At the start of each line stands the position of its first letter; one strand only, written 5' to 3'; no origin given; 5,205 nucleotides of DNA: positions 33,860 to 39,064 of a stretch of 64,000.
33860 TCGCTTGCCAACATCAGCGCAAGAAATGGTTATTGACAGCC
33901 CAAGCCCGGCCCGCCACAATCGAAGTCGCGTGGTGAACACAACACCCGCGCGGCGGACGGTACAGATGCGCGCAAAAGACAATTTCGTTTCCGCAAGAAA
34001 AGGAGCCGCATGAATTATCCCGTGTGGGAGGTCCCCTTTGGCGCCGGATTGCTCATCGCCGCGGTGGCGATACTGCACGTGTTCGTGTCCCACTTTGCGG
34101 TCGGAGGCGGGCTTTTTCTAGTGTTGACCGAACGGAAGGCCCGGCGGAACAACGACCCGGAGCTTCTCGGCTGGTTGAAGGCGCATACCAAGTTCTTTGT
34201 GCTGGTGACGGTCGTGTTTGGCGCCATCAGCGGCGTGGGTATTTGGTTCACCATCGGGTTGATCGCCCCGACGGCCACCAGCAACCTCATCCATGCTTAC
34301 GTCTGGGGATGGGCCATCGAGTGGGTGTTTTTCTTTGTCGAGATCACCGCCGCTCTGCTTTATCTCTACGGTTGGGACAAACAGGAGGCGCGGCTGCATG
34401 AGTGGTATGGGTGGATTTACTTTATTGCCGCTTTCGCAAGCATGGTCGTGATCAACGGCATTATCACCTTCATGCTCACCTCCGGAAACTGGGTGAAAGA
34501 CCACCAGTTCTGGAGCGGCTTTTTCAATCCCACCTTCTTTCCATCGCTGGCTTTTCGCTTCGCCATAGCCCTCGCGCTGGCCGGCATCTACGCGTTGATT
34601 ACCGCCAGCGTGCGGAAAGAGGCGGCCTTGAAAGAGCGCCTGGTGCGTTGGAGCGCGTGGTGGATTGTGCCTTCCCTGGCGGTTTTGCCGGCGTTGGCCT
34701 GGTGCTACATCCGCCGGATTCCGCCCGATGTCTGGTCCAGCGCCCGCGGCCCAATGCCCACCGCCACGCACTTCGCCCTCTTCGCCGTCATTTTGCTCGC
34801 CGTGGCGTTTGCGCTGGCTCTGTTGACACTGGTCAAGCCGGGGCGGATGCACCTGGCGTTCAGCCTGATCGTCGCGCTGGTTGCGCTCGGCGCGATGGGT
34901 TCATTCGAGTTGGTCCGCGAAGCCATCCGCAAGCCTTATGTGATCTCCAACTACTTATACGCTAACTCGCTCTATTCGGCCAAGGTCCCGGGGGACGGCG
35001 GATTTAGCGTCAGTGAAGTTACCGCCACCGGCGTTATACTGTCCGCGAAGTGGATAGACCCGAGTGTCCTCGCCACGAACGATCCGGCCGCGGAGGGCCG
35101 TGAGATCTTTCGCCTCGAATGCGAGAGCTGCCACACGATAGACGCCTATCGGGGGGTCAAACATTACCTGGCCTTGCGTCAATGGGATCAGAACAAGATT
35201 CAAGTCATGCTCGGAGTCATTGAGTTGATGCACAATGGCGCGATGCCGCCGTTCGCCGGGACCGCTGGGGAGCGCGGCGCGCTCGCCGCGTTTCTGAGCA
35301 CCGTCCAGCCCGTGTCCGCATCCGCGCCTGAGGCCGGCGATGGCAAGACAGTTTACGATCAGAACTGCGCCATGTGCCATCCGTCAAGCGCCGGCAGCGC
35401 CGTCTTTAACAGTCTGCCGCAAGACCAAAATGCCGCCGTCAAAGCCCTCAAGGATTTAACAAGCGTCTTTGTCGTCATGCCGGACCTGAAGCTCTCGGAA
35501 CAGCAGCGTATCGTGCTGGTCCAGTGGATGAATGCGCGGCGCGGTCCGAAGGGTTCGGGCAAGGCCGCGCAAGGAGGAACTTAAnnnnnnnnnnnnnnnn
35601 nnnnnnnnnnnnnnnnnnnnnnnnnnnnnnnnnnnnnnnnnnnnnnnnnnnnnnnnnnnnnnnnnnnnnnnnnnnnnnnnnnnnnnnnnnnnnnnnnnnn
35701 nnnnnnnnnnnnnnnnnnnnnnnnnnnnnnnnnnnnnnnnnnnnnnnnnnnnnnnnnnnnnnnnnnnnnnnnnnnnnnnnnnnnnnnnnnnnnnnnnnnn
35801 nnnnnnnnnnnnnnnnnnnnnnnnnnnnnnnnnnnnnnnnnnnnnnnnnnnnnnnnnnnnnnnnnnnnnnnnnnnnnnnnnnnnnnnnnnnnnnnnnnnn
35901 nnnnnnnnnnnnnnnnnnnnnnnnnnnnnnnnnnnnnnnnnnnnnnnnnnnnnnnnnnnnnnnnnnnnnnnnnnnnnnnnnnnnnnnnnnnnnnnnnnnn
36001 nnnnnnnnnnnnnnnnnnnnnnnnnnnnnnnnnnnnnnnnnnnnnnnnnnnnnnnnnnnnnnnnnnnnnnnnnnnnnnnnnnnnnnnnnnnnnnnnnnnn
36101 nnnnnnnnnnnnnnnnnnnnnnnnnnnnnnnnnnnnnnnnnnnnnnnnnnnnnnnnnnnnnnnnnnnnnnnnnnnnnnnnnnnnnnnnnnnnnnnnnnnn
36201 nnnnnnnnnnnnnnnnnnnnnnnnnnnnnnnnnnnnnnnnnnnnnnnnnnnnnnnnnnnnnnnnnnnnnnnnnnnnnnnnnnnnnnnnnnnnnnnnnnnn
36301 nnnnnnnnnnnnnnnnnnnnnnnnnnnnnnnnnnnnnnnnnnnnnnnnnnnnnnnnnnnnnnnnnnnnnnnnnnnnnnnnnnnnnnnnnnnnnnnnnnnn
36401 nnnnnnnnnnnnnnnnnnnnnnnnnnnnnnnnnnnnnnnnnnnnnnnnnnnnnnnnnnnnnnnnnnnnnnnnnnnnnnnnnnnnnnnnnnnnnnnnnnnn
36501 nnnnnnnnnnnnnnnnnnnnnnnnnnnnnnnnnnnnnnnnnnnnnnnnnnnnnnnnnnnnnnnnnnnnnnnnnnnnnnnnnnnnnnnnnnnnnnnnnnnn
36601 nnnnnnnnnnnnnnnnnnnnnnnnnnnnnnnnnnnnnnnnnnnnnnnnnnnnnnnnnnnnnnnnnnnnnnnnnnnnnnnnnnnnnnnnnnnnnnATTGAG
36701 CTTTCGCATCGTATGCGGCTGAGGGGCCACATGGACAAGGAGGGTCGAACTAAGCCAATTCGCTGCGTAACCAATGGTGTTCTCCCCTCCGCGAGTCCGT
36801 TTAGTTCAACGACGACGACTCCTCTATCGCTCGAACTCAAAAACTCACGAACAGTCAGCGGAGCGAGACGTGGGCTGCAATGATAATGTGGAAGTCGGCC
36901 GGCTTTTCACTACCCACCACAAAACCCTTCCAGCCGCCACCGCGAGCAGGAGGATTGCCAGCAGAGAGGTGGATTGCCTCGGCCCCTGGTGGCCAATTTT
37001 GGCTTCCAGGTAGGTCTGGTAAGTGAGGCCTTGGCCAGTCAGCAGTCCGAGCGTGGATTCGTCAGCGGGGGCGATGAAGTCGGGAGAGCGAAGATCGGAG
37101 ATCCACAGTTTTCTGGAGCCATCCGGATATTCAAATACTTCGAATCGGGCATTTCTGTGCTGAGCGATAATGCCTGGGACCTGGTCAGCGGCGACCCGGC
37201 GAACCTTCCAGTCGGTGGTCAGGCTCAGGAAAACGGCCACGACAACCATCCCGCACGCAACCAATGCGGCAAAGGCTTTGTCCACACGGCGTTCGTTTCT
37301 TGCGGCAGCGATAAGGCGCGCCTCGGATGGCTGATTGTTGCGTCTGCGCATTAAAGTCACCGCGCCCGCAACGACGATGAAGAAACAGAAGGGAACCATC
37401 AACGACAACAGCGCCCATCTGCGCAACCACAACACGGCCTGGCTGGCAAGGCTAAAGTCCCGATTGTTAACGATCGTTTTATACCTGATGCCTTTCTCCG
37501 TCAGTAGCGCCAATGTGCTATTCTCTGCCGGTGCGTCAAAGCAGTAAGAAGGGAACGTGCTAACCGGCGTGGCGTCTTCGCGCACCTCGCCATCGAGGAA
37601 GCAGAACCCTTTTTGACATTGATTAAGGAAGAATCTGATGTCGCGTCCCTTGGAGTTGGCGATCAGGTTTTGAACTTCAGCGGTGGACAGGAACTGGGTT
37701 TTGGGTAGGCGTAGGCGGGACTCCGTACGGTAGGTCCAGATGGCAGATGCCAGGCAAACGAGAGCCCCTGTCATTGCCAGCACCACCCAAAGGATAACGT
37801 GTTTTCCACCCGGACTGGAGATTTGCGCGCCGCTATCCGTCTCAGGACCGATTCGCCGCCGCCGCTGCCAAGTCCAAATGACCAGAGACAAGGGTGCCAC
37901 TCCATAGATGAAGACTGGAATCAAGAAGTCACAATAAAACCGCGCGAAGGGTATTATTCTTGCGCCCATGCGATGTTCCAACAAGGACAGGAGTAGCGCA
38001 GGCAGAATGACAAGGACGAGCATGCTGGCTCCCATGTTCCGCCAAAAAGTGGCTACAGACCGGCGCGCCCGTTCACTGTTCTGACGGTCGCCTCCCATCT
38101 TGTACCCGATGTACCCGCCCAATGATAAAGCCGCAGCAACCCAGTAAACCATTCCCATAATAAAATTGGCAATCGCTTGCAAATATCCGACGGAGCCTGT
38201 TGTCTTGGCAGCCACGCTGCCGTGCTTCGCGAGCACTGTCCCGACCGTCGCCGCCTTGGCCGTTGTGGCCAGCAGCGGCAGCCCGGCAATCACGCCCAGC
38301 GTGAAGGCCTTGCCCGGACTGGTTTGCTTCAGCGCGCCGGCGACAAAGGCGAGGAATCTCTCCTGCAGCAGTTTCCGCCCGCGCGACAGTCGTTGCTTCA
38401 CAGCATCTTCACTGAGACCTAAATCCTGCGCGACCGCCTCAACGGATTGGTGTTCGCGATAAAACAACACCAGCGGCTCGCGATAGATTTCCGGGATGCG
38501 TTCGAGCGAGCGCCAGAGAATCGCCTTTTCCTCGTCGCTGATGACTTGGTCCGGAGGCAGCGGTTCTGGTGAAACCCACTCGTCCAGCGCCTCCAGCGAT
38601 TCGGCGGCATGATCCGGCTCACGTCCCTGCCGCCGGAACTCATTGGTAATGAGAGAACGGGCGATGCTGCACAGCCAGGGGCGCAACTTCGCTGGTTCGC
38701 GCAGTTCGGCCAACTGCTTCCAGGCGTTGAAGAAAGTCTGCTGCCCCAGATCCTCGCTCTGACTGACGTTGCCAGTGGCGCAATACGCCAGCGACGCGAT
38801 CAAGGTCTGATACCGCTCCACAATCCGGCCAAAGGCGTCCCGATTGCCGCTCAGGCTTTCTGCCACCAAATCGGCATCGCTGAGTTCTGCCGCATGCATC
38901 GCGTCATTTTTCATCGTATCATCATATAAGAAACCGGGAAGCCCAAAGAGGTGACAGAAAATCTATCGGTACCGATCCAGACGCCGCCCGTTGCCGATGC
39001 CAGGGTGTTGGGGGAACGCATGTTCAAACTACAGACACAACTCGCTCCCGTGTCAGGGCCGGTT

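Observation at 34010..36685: Uncharacterised cytochrome bd-like module: CydA-like protein fused to di-haem cytochrome c plus a paralogous CydA'-like subunit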

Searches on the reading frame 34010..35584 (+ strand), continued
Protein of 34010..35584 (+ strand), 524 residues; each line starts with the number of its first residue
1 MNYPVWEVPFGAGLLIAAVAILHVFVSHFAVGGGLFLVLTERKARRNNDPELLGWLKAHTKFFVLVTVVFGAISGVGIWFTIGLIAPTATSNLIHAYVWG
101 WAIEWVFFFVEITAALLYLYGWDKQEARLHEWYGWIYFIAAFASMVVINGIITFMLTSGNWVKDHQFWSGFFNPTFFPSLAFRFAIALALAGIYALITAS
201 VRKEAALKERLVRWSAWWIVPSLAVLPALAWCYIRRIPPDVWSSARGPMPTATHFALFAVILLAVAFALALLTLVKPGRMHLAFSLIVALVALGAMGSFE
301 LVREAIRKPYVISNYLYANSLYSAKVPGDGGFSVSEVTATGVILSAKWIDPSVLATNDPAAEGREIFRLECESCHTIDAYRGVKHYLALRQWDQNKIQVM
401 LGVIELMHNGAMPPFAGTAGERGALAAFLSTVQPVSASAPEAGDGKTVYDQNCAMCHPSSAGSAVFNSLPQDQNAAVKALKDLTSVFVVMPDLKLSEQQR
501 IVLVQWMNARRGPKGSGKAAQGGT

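Call 25: find_encoding_contigs(protein=P0009, flank=8000, max_places=2)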
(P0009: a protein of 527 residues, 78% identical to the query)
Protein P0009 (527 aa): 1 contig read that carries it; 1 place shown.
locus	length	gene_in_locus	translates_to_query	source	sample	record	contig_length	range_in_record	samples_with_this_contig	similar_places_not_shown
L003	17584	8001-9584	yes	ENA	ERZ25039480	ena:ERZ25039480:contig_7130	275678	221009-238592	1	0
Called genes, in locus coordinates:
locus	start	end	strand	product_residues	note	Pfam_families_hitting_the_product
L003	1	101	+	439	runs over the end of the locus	-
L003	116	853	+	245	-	-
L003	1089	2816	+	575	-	PF13360:PQQ_2 (faint)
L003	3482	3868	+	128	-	-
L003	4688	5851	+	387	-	PF00078:RVT_1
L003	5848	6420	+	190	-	-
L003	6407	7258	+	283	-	-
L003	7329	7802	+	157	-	-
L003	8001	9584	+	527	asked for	PF01654:Cyt_bd_oxida_I, PF00034:Cytochrom_C (faint), PF13442:Cytochrome_CBB3 (weak)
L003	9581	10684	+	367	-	-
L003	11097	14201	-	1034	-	PF18911:PKD_4, PF00801:PKD, PF07603:Lcl_C, PF00149:Metallophos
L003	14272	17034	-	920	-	PF00069:Pkinase, PF07714:PK_Tyr_Ser-Thr, PF00069:Pkinase, PF13428:TPR_14 (faint), PF13374:TPR_10 (faint), PF13424:TPR_12 (faint), PF14559:TPR_19 (faint), PF00515:TPR_1 (faint), +3 more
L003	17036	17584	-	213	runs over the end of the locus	PF07638:Sigma70_ECF (weak), PF04542:Sigma70_r2 (faint), PF08281:Sigma70_r4_2, PF04545:Sigma70_r4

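Call 26: find_encoding_contigs(protein=P0032, flank=8000, max_places=2)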
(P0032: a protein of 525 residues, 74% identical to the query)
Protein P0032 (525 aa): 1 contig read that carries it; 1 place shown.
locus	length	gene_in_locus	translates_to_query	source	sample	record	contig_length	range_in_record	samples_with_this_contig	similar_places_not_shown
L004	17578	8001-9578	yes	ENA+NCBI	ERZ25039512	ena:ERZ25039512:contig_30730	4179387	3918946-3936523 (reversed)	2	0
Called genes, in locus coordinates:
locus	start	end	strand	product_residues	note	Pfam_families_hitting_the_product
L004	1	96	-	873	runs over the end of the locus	PF22666:Glyco_hydro_2_N2, PF00703:Glyco_hydro_2, PF17786:Mannosidase_ig (weak), PF18368:Ig_GlcNase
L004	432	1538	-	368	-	PF00356:LacI, PF00532:Peripla_BP_1, PF13407:Peripla_BP_4, PF13377:Peripla_BP_3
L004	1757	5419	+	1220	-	PF13620:CarboxypepD_reg, PF25183:OMP_b-brl_4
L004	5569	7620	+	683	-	PF02838:Glyco_hydro_20b, PF14845:Glycohydro_20b2, PF00728:Glyco_hydro_20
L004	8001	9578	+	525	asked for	PF01654:Cyt_bd_oxida_I, PF00034:Cytochrom_C (faint), PF13442:Cytochrome_CBB3 (weak)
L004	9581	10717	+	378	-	-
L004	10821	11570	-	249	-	-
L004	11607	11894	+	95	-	-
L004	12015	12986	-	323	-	PF00487:FA_desaturase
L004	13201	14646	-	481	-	-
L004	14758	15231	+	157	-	PF00578:AhpC-TSA, PF08534:Redoxin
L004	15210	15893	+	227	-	PF02245:Pur_DNA_glyco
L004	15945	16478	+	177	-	PF02276:CytoC_RC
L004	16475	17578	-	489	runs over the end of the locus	PF02055:Glyco_hydro_30, PF17189:Glyco_hydro_30C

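Call 27: find_encoding_contigs(protein=P0120, flank=8000, max_places=2)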
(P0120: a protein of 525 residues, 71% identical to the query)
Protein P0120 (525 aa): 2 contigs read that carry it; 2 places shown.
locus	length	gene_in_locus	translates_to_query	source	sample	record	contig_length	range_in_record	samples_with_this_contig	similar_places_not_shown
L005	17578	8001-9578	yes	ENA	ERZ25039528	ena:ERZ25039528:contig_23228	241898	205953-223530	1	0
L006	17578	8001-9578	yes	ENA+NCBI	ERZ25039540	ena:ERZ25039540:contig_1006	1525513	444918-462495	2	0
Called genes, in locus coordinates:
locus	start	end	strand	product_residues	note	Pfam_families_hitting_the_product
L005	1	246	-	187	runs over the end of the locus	PF04542:Sigma70_r2, PF08281:Sigma70_r4_2, PF04545:Sigma70_r4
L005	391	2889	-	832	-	PF12704:MacB_PCD, PF02687:FtsX, PF12704:MacB_PCD, PF02687:FtsX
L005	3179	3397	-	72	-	-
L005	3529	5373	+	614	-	PF13231:PMT_2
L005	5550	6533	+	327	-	PF00583:Acetyltransf_1, PF13673:Acetyltransf_10, PF08445:FR47 (weak), PF13508:Acetyltransf_7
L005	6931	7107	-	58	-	-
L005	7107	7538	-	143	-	PF20382:DUF6677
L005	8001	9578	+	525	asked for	PF01654:Cyt_bd_oxida_I, PF00034:Cytochrom_C (faint), PF13442:Cytochrome_CBB3 (weak)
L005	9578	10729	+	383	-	-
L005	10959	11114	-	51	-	-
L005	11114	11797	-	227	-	PF12158:DUF3592 (faint)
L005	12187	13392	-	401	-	PF00557:Peptidase_M24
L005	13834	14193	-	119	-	PF01740:STAS, PF13466:STAS_2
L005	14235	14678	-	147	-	PF13581:HATPase_c_2, PF02518:HATPase_c (weak)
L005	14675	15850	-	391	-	PF07228:SpoIIE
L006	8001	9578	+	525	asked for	PF01654:Cyt_bd_oxida_I, PF00034:Cytochrom_C (faint), PF13442:Cytochrome_CBB3 (weak)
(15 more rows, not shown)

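Call 44: predict_structure(alignment_id=A2)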
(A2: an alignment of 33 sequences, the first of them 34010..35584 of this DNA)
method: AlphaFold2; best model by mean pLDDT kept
length: 524 residues; sequences in the alignment: 33
mean_pLDDT: 64.1   pTM: 0.52
mean pLDDT of the five models: 64.1, 63.7, 62.6, 61.1, 54.8
residues with pLDDT >= 90: 48; 70-90: 185; 50-70: 150; < 50: 141
segments of 3 or more residues with pLDDT < 50: 1-12, 86-92, 157-166, 173-177, 240-253, 285-287, 296-349, 404-414, 488-490, 514-524
pLDDT, mean of each block of 10 residues (from residue 1): 33 58 77 91 92 90 81 71 49 58 83 91 88 93 83 53 46 53 83 81 84 88 80 60 37 54 77 76 50 48 34 30 30 37 38 62 66 53 55 65 47 48 70 64 76 66 69 79 56 71 84 44 25
secondary structure, 60 per line:
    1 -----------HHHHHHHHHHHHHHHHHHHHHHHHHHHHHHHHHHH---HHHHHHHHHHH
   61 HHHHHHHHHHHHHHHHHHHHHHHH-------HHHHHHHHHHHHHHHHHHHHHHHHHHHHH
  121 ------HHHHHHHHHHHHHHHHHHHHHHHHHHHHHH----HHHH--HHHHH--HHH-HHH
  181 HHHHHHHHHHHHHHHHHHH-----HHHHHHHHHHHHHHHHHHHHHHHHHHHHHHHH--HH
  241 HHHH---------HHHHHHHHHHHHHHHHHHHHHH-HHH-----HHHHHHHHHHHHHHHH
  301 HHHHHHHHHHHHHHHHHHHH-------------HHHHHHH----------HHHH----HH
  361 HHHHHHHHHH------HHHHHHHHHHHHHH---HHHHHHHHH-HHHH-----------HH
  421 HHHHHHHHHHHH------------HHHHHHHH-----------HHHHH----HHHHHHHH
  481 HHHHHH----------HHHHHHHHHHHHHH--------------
elements in order: H12-46 H50-84 H92-120 H127-156 H161-164 H167-171 H178-199 H205-236 H239-244 H254-275 H285-320 H334-340 H351-354 H359-370 H377-390 H394-402 H404-407 H419-432 H445-452 H464-468 H473-486 H497-510

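Call 71: fold_search(model_id=the predicted structure, library=pdb)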
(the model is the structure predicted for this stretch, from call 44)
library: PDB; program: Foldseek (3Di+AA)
matches with E <= 10: 195; with E <= 0.001: 8
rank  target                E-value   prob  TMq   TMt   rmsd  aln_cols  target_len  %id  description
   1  9r2g_A                9.5e-05  1.00  0.47  0.64   4.9       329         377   18  Cytochrome bd II oxidase qOR-2 type from Mycobacterium smegmatis (released 2026-03-04)
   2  5doq_A                2.2e-04  1.00  0.50  0.59  10.6       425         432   14  The structure of bd oxidase from Geobacillus thermodenitrificans (released 2016-05-04)
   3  7d5i_A                2.5e-04  1.00  0.46  0.53  18.6       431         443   15  Structure of Mycobacterium smegmatis bd complex in the apo-form. (released 2021-06-23)
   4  8b4o_A                3.4e-04  1.00  0.42  0.49   7.9       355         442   17  Cryo-EM structure of cytochrome bd oxidase from C. glutamicum (released 2022-12-28)
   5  9fka_A                3.5e-04  1.00  0.45  0.51  11.1       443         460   15  Cryo-EM structure of the reduced cytochrome bd oxidase from M. tuberculosis (released 2025-02-12)
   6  6rx4_A                5.2e-04  1.00  0.38  0.41  28.2       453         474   13  THE STRUCTURE OF BD OXIDASE FROM ESCHERICHIA COLI (released 2019-11-20)
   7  6rko_A                5.4e-04  1.00  0.42  0.49  16.4       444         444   14  Cryo-EM structure of the E. coli cytochrome bd-I oxidase at 2.68 A resolution (released 2019-10-16)
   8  7oy2_C                8.9e-04  1.00  0.40  0.46  27.4       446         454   13  High resolution structure of cytochrome bd-II oxidase from E. coli (released 2021-12-15)
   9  7nkz_A                2.4e-03  1.00  0.47  0.54  10.6       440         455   14  Cryo-EM structure of the cytochrome bd oxidase from M. tuberculosis at 2.5 A resolution (released 2021-09-22)
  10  7ose_A                3.9e-03  1.00  0.34  0.35  28.3       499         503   12  cytochrome bd-II type oxidase with bound aurachin D (released 2021-11-17)
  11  6rx4_B                7.7e-03  1.00  0.37  0.49  14.8       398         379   15  THE STRUCTURE OF BD OXIDASE FROM ESCHERICHIA COLI (released 2019-11-20)
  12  7ose_B                1.0e-02  1.00  0.34  0.44  11.9       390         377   13  cytochrome bd-II type oxidase with bound aurachin D (released 2021-11-17)
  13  7oy2_B                1.2e-02  1.00  0.35  0.46  11.7       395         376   12  High resolution structure of cytochrome bd-II oxidase from E. coli (released 2021-12-15)
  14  6rko_B                2.3e-02  1.00  0.36  0.47  14.6       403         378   15  Cryo-EM structure of the E. coli cytochrome bd-I oxidase at 2.68 A resolution (released 2019-10-16)
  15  7d5i_B                2.8e-02  1.00  0.32  0.44  14.1       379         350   13  Structure of Mycobacterium smegmatis bd complex in the apo-form. (released 2021-06-23)
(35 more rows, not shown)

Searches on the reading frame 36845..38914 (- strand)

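Call 58: search_protein_families(library=pfam, proteins=[window:36845-38914:-], max_evalue=0.00001)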
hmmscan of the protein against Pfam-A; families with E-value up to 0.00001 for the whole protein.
window:36845-38914:- (689 aa): 2 families
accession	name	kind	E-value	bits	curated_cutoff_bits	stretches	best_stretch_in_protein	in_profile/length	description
PF04542.20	Sigma70_r2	-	2.2e-12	47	24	1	31-98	1-70/71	Sigma-70 region 2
PF08281.18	Sigma70_r4_2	-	3.2e-11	43.1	25.7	1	132-183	3-54/54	Sigma-70, region 4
